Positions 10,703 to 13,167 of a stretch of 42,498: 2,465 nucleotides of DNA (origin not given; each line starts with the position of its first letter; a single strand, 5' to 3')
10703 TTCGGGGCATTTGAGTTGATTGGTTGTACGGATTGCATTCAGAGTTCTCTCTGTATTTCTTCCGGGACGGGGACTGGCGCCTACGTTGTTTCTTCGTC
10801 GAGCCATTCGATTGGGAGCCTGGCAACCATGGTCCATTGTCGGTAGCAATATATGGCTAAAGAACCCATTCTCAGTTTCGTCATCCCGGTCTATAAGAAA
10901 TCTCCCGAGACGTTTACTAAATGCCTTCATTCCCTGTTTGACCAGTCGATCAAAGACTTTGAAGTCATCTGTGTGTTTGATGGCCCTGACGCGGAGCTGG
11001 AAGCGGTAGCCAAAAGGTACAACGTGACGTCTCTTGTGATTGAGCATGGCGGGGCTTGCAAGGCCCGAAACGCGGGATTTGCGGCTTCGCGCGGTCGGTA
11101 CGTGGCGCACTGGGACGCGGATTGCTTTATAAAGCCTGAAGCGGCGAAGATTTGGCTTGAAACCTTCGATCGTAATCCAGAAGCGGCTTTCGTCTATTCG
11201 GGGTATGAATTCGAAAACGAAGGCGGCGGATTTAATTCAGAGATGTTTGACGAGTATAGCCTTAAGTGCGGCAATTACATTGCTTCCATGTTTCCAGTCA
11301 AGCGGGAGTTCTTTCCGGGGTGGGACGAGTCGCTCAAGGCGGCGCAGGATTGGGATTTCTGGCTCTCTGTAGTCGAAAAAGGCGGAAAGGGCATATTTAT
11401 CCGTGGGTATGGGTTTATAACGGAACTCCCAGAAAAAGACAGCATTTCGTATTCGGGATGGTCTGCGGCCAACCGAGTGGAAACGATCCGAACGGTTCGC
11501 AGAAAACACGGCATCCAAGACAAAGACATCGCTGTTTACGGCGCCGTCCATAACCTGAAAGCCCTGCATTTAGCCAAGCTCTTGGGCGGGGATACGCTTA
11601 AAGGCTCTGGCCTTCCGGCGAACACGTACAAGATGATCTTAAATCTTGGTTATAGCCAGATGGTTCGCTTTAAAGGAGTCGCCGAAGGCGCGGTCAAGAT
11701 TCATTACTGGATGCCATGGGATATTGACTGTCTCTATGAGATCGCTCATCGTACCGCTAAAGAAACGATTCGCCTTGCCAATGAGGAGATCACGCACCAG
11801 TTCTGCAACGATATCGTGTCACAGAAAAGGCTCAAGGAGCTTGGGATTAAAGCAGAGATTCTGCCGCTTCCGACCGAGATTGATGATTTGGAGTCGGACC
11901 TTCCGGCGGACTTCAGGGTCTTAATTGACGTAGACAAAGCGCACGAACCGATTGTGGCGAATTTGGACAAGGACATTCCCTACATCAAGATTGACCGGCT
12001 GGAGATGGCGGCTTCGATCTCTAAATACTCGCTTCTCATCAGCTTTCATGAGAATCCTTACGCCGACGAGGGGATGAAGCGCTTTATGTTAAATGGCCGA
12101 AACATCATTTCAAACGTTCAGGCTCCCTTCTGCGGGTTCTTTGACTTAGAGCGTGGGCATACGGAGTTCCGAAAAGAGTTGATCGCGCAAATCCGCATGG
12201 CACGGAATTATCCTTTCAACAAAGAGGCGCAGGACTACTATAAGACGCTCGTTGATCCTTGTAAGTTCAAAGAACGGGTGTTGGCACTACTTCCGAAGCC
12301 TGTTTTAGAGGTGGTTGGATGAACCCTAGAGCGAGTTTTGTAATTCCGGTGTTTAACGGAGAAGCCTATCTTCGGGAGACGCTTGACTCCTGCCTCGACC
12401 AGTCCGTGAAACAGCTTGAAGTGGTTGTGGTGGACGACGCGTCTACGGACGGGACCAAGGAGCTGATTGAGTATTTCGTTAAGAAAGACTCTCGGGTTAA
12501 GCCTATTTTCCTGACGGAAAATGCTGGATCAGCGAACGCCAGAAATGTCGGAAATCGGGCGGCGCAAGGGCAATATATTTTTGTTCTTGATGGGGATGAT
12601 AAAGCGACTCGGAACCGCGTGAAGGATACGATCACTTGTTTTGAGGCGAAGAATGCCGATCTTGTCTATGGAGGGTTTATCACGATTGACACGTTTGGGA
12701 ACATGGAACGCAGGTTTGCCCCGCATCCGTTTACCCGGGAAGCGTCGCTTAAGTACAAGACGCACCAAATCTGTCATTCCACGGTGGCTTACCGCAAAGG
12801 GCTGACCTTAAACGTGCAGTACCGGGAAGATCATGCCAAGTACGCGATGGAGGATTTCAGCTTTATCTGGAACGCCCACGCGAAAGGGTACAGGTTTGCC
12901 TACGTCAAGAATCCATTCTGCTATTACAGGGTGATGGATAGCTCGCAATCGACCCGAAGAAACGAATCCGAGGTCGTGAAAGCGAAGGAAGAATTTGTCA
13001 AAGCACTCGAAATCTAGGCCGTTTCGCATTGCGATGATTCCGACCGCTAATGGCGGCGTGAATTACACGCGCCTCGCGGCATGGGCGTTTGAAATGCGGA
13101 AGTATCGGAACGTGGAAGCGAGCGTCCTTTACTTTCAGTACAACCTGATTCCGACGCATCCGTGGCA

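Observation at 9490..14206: Four-gene glycosyltransferase island between the major capsid gene and the adaptor/tail genes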

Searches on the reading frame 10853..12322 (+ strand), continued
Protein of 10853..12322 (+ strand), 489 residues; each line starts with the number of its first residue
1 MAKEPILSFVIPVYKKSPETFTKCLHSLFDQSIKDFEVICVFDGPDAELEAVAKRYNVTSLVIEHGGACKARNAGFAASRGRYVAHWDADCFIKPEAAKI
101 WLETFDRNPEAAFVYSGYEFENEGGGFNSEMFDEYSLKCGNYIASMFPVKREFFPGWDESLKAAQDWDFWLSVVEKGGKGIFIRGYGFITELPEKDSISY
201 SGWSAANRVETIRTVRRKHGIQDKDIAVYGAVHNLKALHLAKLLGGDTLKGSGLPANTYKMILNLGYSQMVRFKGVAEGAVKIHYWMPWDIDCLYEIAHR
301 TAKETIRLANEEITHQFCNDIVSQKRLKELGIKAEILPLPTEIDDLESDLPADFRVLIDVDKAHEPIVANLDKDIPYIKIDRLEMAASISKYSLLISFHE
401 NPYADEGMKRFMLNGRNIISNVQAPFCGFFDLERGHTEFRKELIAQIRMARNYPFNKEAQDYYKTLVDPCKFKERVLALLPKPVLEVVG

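Call 36: fold_search(model_id=the predicted structure, library=pdb)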
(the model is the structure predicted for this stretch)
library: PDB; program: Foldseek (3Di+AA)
matches with E <= 10: 1537; with E <= 0.001: 300
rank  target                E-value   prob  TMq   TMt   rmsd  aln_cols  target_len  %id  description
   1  2z86_B                2.9e-13  1.00  0.39  0.32   3.4       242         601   21  Crystal structure of chondroitin polymerase from Escherichia coli strain K4 (K4CP) complexed with UDP-GlcUA and UDP (released 2008-09-16)
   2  2z87_B                5.6e-13  1.00  0.40  0.33   3.3       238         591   21  Crystal structure of chondroitin polymerase from Escherichia coli strain K4 (K4CP) complexed with UDP-GalNAc and UDP (released 2008-09-16)
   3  2z87_A                1.9e-12  1.00  0.41  0.33   2.9       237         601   21  Crystal structure of chondroitin polymerase from Escherichia coli strain K4 (K4CP) complexed with UDP-GalNAc and UDP (released 2008-09-16)
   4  9omn_B                1.9e-12  1.00  0.39  0.68   5.7       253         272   18  WrtF fucosyltransferase - GDP-2-deoxy-2-fluoro-beta-L-fucose (released 2025-10-29)
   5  2z86_D                3.1e-12  1.00  0.39  0.32   3.0       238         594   21  Crystal structure of chondroitin polymerase from Escherichia coli strain K4 (K4CP) complexed with UDP-GlcUA and UDP (released 2008-09-16)
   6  9jn3_B                3.3e-12  1.00  0.39  0.62   5.2       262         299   21  Crystal structure of AvpGT in complex with Ara-A (released 2025-01-29)
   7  9jma_A                3.4e-12  1.00  0.39  0.61   5.2       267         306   20  Crystal structure of glycosyltransferase AvpGT (released 2025-01-29)
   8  9jn3_A                4.7e-12  1.00  0.39  0.62   5.1       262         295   20  Crystal structure of AvpGT in complex with Ara-A (released 2025-01-29)
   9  9oml_B                7.3e-12  1.00  0.40  0.68   2.4       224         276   17  WrtF fucosyltransferase - acetylated trisaccharide acceptor (released 2025-10-29)
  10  2z86_A                8.5e-12  1.00  0.40  0.34   3.0       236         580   22  Crystal structure of chondroitin polymerase from Escherichia coli strain K4 (K4CP) complexed with UDP-GlcUA and UDP (released 2008-09-16)
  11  2z86_C                9.0e-12  1.00  0.40  0.33   2.7       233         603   20  Crystal structure of chondroitin polymerase from Escherichia coli strain K4 (K4CP) complexed with UDP-GlcUA and UDP (released 2008-09-16)
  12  9omn_A                9.0e-12  1.00  0.39  0.72   2.4       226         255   18  WrtF fucosyltransferase - GDP-2-deoxy-2-fluoro-beta-L-fucose (released 2025-10-29)
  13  9omm_A                1.7e-11  1.00  0.39  0.71   2.7       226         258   18  WrtF fucosyltransferase - tetrasaccharide product (released 2025-10-29)
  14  6p61_C                1.9e-11  1.00  0.34  0.84   2.9       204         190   16  Structure of a Glycosyltransferase from Leptospira borgpetersenii serovar Hardjo-bovis (strain JB197) (released 2019-07-10)
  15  9omj_A                2.2e-11  1.00  0.38  0.68   2.9       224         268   17  WrtF fucosyltransferase - GDP-beta-L-fucose (released 2025-10-29)
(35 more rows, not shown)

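Call 54: find_related_loci(query=A1, collection=genome_contigs, flank=10000)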
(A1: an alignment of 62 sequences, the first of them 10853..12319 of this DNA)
Query A1 (489 aa) in genome_contigs; peptide patterns used: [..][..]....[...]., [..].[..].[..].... (x = any residue, [..] = any of these).
47 stretches matched a pattern; 9 encode a relative of the query (tblastn E <= 1e-3); 9 distinct loci.
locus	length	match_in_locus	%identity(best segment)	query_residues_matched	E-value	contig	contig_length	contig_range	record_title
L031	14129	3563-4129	26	3-176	5e-15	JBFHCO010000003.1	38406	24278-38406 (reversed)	MAG: Candidatus Omnitrophota bacterium isolate Mix_sand06.2021.04.Z.81 k141_719742_length_38406_cov_9.0000, whole genome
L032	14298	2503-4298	32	5-189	5e-14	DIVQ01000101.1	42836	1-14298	MAG TPA_asm: Anaerolineales bacterium UBA6128 UBA6128_contig_37710, whole genome shotgun sequence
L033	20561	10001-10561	31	1-176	1e-17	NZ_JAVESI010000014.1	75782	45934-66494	MAG: Trichloromonas sp. isolate BF1_5 scaffold_571_c1_biofilm_2017, whole genome shotgun sequence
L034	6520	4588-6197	30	2-177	2e-13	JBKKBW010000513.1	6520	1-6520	MAG: Dehalococcoidia bacterium isolate swi_bin.376 S1Ck127_2225501_flag_1_multi_6.0000_len_6520, whole genome shotgun se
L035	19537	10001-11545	26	5-176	5e-11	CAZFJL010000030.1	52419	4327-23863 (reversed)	MAG TPA_asm: uncultured Geitlerinema sp. isolate binchicken_co405_308 genome assembly, contig: NODE_872_length_52419_cov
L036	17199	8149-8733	27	2-179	1e-13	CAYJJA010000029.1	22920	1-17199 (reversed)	MAG TPA_asm: uncultured Akkermansia sp. isolate ERP123703_co1_291 genome assembly, contig: NODE_2310_length_22920_cov_10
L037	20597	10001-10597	27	1-177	6e-10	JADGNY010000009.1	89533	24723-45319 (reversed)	MAG: Thermoanaerobaculia bacterium isolate Chersky.31_28 contig-100_27, whole genome shotgun sequence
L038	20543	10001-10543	26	1-175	1e-9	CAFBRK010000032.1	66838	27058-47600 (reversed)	Olavius algarvensis associated proteobacterium Delta 3 isolate mag3:49deedb4-927c-43a8-ad40-04e63e16f3c8 genome assembly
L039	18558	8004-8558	27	7-176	2e-9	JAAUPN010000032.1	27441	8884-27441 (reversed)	MAG: Coleofasciculaceae cyanobacterium RL_1_1 NODE_166_length_27441_cov_2.654097, whole genome shotgun sequence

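Call 97: fold_search(model_id=the predicted structure, library=viral)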
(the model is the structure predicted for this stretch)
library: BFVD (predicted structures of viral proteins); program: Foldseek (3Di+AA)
matches with E <= 10: 1202; with E <= 0.001: 266
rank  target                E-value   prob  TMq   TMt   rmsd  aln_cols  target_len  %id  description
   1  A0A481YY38            5.9e-19  1.00  0.39  0.27  21.4       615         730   16  Glycosyl transferase [Marseillevirus LCMAC202]
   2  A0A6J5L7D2            4.7e-15  1.00  0.41  0.44   2.5       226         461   27  Glyco_tranf_GTA_type domain containing protein [uncultured Caudovirales phage]
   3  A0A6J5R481            1.8e-14  1.00  0.54  0.52   8.4       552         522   12  Glycosyltransferase 2-like domain-containing protein [uncultured Caudovirales phage]
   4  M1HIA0                1.4e-13  1.00  0.36  0.22  20.1       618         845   14  (no name in the UniProt tables at hand)
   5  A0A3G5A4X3            3.0e-13  1.00  0.40  0.39   2.8       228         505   18  Glycosyltransferase 2-like domain-containing protein [Homavirus sp.]
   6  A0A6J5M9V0            5.2e-13  1.00  0.41  0.30  16.9       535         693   12  Glyco_tranf_GTA_type domain containing protein [uncultured Caudovirales phage]
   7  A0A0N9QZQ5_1          6.7e-13  1.00  0.32  0.15  22.7       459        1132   13  Multiple glycosyltransferase domain containing protein [Chrysochromulina ericina virus CeV-01B]
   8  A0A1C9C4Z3            2.1e-12  1.00  0.37  0.28  18.4       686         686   11  Putative glycosyltransferase [Heterosigma akashiwo virus 01]
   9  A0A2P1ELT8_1          8.8e-12  1.00  0.38  0.23  19.9       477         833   14  Putative glycosyltransferase [Moumouvirus australiensis]
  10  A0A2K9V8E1            2.8e-11  1.00  0.39  0.18  17.3       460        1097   13  Glycosyltransferase [Bandra megavirus]
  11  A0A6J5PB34            4.8e-11  1.00  0.37  0.74   3.8       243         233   15  Glyco_tranf_GTA_type domain containing protein [uncultured Caudovirales phage]
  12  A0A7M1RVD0            5.7e-11  1.00  0.37  0.62   4.2       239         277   17  GtrB [uncultured phage cr130_1]
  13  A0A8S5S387            7.4e-11  1.00  0.37  0.38   7.7       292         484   19  Glycosyltransferase 2-like domain-containing protein [Siphoviridae sp. ctBLh2]
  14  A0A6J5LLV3            3.0e-10  1.00  0.36  0.13  19.3       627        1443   12  Glyco_tranf_GTA_type domain containing protein [uncultured Caudovirales phage]
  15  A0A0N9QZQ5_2          3.5e-10  1.00  0.31  0.14  23.3       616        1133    8  Multiple glycosyltransferase domain containing protein [Chrysochromulina ericina virus CeV-01B]
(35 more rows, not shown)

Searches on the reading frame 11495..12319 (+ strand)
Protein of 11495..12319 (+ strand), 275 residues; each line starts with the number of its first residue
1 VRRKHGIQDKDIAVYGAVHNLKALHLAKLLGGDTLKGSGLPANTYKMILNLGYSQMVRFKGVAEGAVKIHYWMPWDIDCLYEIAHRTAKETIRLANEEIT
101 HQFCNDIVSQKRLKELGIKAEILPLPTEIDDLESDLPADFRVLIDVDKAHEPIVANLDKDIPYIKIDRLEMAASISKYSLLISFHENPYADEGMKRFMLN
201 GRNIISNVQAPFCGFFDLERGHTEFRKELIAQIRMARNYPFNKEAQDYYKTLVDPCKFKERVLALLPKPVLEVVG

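Call 43: predict_structure(alignment_id=A3)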
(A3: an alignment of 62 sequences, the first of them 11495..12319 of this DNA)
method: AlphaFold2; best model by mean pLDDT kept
length: 275 residues; sequences in the alignment: 62
mean_pLDDT: 91.4   pTM: 0.83
mean pLDDT of the five models: 91.4, 91.1, 89.3, 88.6, 88.0
residues with pLDDT >= 90: 197; 70-90: 74; 50-70: 4; < 50: 0
segments of 3 or more residues with pLDDT < 50: none
pLDDT, mean of each block of 10 residues (from residue 1): 79 93 95 89 95 90 95 90 82 91 93 94 92 93 95 93 95 93 91 93 94 88 92 96 95 94 90 69
secondary structure, 60 per line:
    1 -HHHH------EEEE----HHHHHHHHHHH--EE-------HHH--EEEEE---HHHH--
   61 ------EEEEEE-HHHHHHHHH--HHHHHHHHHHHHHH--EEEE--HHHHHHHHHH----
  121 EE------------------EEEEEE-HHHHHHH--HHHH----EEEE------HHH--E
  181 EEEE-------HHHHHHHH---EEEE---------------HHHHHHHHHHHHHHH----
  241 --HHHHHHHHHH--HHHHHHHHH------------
elements in order: H2-5 E12-15 H20-30 E47-51 H55-58 E67-72 H74-82 H85-98 E101-104 H107-116 E141-146 H148-154 H157-160 E165-168 E180-184 H192-199 E203-206 H222-236 H243-252 H255-263

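Call 49: fold_search(model_id=the predicted structure, library=pdb)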
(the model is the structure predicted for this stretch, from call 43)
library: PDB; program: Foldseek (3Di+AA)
matches with E <= 10: 1193; with E <= 0.001: 33
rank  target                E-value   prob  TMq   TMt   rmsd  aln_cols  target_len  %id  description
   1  8fbx_B                6.3e-07  1.00  0.64  0.59   5.9       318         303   12  Selenosugar synthase SenB from Variovorax paradoxus (released 2023-11-22)
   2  8xsg                  2.5e-06  1.00  0.64  0.53   6.1       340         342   14  Crystal structure of the Actinobacillus minor NM305 glucosyltransferase in complex with UDP (released 2025-01-15)
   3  8fbx_C                4.7e-06  1.00  0.60  0.55   5.6       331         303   14  Selenosugar synthase SenB from Variovorax paradoxus (released 2023-11-22)
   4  8fbx_A                6.3e-06  1.00  0.62  0.56   5.1       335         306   12  Selenosugar synthase SenB from Variovorax paradoxus (released 2023-11-22)
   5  8jjn_A                3.6e-05  1.00  0.61  0.53   5.4       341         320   11  Structure of SenB in complex with UDP-Glc and PO4- at 1.98 Angstroms resolution (released 2024-02-07)
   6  8jjt_B                4.0e-05  1.00  0.63  0.55   5.2       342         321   11  Structure of SenB in complex with UDP-GlcNAc at 1.88 Angstroms resolution (released 2024-02-07)
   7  8k5u_B                4.0e-05  1.00  0.58  0.52   5.9       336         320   10  Se-glycosyltransferase RsSenB (released 2024-02-07)
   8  8rz3_C                4.5e-05  1.00  0.62  0.54   5.1       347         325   11  Structures of Se- glycosyltransferase SenB from Variovorax paradoxus (released 2024-09-11)
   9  8rz3_A                4.5e-05  1.00  0.62  0.55   5.1       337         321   11  Structures of Se- glycosyltransferase SenB from Variovorax paradoxus (released 2024-09-11)
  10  8jjn_B                7.1e-05  1.00  0.65  0.58   4.9       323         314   11  Structure of SenB in complex with UDP-Glc and PO4- at 1.98 Angstroms resolution (released 2024-02-07)
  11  8jjn_C                8.0e-05  1.00  0.63  0.54   4.7       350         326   11  Structure of SenB in complex with UDP-Glc and PO4- at 1.98 Angstroms resolution (released 2024-02-07)
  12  8jjq_A                9.0e-05  1.00  0.66  0.58   4.7       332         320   11  Structure of SenB in complex with UDP-GalNAc at 1.64 Angstroms resolution (released 2024-02-07)
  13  8jjq_C                9.5e-05  1.00  0.66  0.57   4.9       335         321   12  Structure of SenB in complex with UDP-GalNAc at 1.64 Angstroms resolution (released 2024-02-07)
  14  8jjt_C                1.1e-04  1.00  0.61  0.54   5.3       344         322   11  Structure of SenB in complex with UDP-GlcNAc at 1.88 Angstroms resolution (released 2024-02-07)
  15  8k5u_A                1.1e-04  1.00  0.61  0.55   5.4       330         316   10  Se-glycosyltransferase RsSenB (released 2024-02-07)
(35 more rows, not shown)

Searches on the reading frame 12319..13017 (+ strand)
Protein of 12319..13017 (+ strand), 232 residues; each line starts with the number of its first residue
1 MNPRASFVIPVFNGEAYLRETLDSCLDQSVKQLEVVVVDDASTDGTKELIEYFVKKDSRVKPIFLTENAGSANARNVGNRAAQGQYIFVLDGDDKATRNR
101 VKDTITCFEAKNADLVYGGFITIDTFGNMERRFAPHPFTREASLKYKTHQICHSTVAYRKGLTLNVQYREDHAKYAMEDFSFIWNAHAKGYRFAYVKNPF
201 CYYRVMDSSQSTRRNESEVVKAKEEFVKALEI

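Call 3: search_protein_families(library=pfam, proteins=[window:12319-13017:+], max_evalue=0.1)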
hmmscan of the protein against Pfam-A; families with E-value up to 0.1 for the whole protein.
window:12319-13017:+ (232 aa): 4 families
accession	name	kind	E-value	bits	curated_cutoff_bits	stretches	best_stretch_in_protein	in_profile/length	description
PF00535.33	Glycos_transf_2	-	2.8e-35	122.2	23.3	1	6-161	1-162/168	Glycosyl transferase family 2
PF10111.15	Glyco_tranf_2_2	-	4.1e-09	36.8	27.3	1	6-105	1-103/276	Glycosyltransferase like family 2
PF13641.12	Glyco_tranf_2_3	-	4.2e-08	33.9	27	1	3-202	1-210/230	Glycosyltransferase like family 2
PF13704.12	Glyco_tranf_2_4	-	0.023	15.6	27.5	1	14-93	3-81/98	Glycosyl transferase family 2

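Call 4: search_protein_families(library=phrogs, proteins=[window:12319-13017:+], max_evalue=0.01)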
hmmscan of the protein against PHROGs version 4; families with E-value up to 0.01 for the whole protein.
window:12319-13017:+ (232 aa): 7 families
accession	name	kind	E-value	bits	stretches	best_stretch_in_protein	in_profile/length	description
phrog_841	-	moron, auxiliary metabolic gene and host takeover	2.9e-16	60.9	1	5-130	4-132/309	GtrB-like O-antigen conversion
phrog_22088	-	unknown function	1.5e-14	54.8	1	6-122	63-182/377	-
phrog_22739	-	moron, auxiliary metabolic gene and host takeover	1.3e-10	41.8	1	5-120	4-121/327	GtrB-like O-antigen conversion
phrog_34335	-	moron, auxiliary metabolic gene and host takeover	4.6e-06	26.4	1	5-136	3-136/825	GtrB glycosyltransferase for O-antigen conversion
phrog_13126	-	moron, auxiliary metabolic gene and host takeover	5.5e-05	23.5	1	22-156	16-150/394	beta-1,4-glycosyltransferase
phrog_14775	-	moron, auxiliary metabolic gene and host takeover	8.9e-05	23.2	1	66-184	45-161/203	glycosyltransferase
phrog_9549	-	moron, auxiliary metabolic gene and host takeover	0.00011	23.3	1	17-228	15-214/221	glycosyltransferase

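Call 30: search_solved_structures(query=window:12319-13014:+, max_evalue=0.001)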
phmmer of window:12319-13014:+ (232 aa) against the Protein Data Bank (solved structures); distinct sequences matched with E-value up to 0.001: 26.
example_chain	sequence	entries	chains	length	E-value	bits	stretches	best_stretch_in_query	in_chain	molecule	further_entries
2z87_A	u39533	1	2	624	3.3e-18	69.6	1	3-210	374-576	Chondroitin synthase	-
2z86_A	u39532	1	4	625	3.3e-18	69.6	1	3-210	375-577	Chondroitin synthase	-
5hea_A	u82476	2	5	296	6.5e-16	62.1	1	6-96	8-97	Putative glycosyltransferase (GalT1)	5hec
5tze_C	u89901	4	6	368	6e-15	58.9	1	5-205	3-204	Glycosyl transferase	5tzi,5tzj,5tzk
5tz8_A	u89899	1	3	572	1.6e-14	57.5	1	5-205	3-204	Glycosyl transferase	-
6h1j_A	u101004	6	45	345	2.7e-11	47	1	4-120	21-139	Probable ss-1,3-N-acetylglucosaminyltransferase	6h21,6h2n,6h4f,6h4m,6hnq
3bcv_A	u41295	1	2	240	3.9e-11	46.4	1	3-123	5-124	Putative glycosyltransferase protein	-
3l7j_A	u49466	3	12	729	9e-11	45.3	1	5-100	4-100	Teichoic acid biosynthesis protein F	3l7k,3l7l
3l7m_A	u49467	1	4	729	9e-11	45.3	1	5-100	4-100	Teichoic acid biosynthesis protein F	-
3l7i_A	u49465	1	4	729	9e-11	45.3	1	5-100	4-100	Teichoic acid biosynthesis protein F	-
8vh7_A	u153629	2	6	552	1.5e-10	44.5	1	2-108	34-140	Heparosan synthase B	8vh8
8viw_A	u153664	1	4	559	1.6e-10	44.5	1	2-108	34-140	Heparosan synthase B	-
6p61_A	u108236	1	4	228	5.3e-10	42.8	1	3-101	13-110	Glycosyltransferase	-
6yv7_B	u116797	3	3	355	3.6e-09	40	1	2-94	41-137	Glycosyl transferase, family 2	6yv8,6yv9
6yv7_A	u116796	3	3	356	3.6e-09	40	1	2-94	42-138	Glycosyl transferase, family 2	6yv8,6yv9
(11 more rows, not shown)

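Call 101: search_dna_similar(query=window:12319-13014:+, collection=phages, mode=protein, max_evalue=0.001, max_rows=30, rows=spread)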
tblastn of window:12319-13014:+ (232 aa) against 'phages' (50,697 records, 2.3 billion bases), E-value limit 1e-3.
Records with a match: 138; places in all: 167; records where one place covers at least 80% of the query: 32.
Best place of each record, by identity: <60% 138.
By first word of the organism name: Bacteriophage 77; Listeria 13; Staphylococcus 10; Bacillus 8; Enterococcus 7; Salmonella 6; Acinetobacter 4; Pseudomonas 3; uncultured 3; Aphanizomenon 2; and 4 more.
By host as written in the record: - 90; Listeria monocytogenes 13; Staphylococcus aureus 5; Bacillus subtilis 4; Pseudomonas aeruginosa 3; Enterococcus faecalis 3; Bacillus subtilis BEST7003 2; Salmonella enterica subsp. enterica serovar Kentucky 2; and 14 more.
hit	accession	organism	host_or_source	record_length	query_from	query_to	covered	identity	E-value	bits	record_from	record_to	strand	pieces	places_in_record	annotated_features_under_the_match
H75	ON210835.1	Bacillus phage 268TH002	Bacillus subtilis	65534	1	214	92%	32.0%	1e-24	107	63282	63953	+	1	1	97: glycosyltransferase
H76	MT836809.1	Bacteriophage sp.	human fecal samples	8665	6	195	82%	31.5%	5e-14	76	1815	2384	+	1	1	record has no annotation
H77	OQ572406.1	Pseudomonas phage Y4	Pseudomonas aeruginosa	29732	3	203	87%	29.1%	4e-12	71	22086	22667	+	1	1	record has no annotation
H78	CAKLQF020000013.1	Acinetobacter phage MD-2021a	not known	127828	3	194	83%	29.8%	2e-13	74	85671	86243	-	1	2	wbgO: glycosyltransferase WbgO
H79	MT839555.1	Bacteriophage sp.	human fecal samples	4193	2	223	96%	25.1%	9e-14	76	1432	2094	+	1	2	record has no annotation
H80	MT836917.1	Bacteriophage sp.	human fecal samples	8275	1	219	94%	24.4%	3e-7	56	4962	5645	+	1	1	record has no annotation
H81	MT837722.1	Bacteriophage sp.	human fecal samples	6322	3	229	98%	22.9%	3e-10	65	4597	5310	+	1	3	record has no annotation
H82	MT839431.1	Bacteriophage sp.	human fecal samples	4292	3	169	72%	29.0%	1e-7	57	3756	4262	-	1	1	record has no annotation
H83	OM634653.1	Bacillus phage vB_BsuS_PJN02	Bacillus subtilis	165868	1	118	51%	39.8%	4e-21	97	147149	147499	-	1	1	glycosyltransferase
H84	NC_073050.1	Bacillus phage FADO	Bacillus subtilis BEST7003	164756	1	118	51%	39.0%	5e-21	97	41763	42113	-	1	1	glycosyltransferase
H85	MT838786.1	Bacteriophage sp.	human fecal samples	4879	3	136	58%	33.8%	7e-15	79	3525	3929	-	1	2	record has no annotation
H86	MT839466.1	Bacteriophage sp.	human fecal samples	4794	33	231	86%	22.0%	2e-5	50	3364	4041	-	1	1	record has no annotation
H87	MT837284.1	Bacteriophage sp.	human fecal samples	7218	4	143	60%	30.1%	2e-7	57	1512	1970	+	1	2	record has no annotation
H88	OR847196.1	Listeria phage LM 4-11-1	Listeria monocytogenes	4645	4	119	50%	35.0%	2e-12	72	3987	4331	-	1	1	record has no annotation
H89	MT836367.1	Bacteriophage sp.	human fecal samples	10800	5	136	57%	30.1%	1e-6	54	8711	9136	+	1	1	record has no annotation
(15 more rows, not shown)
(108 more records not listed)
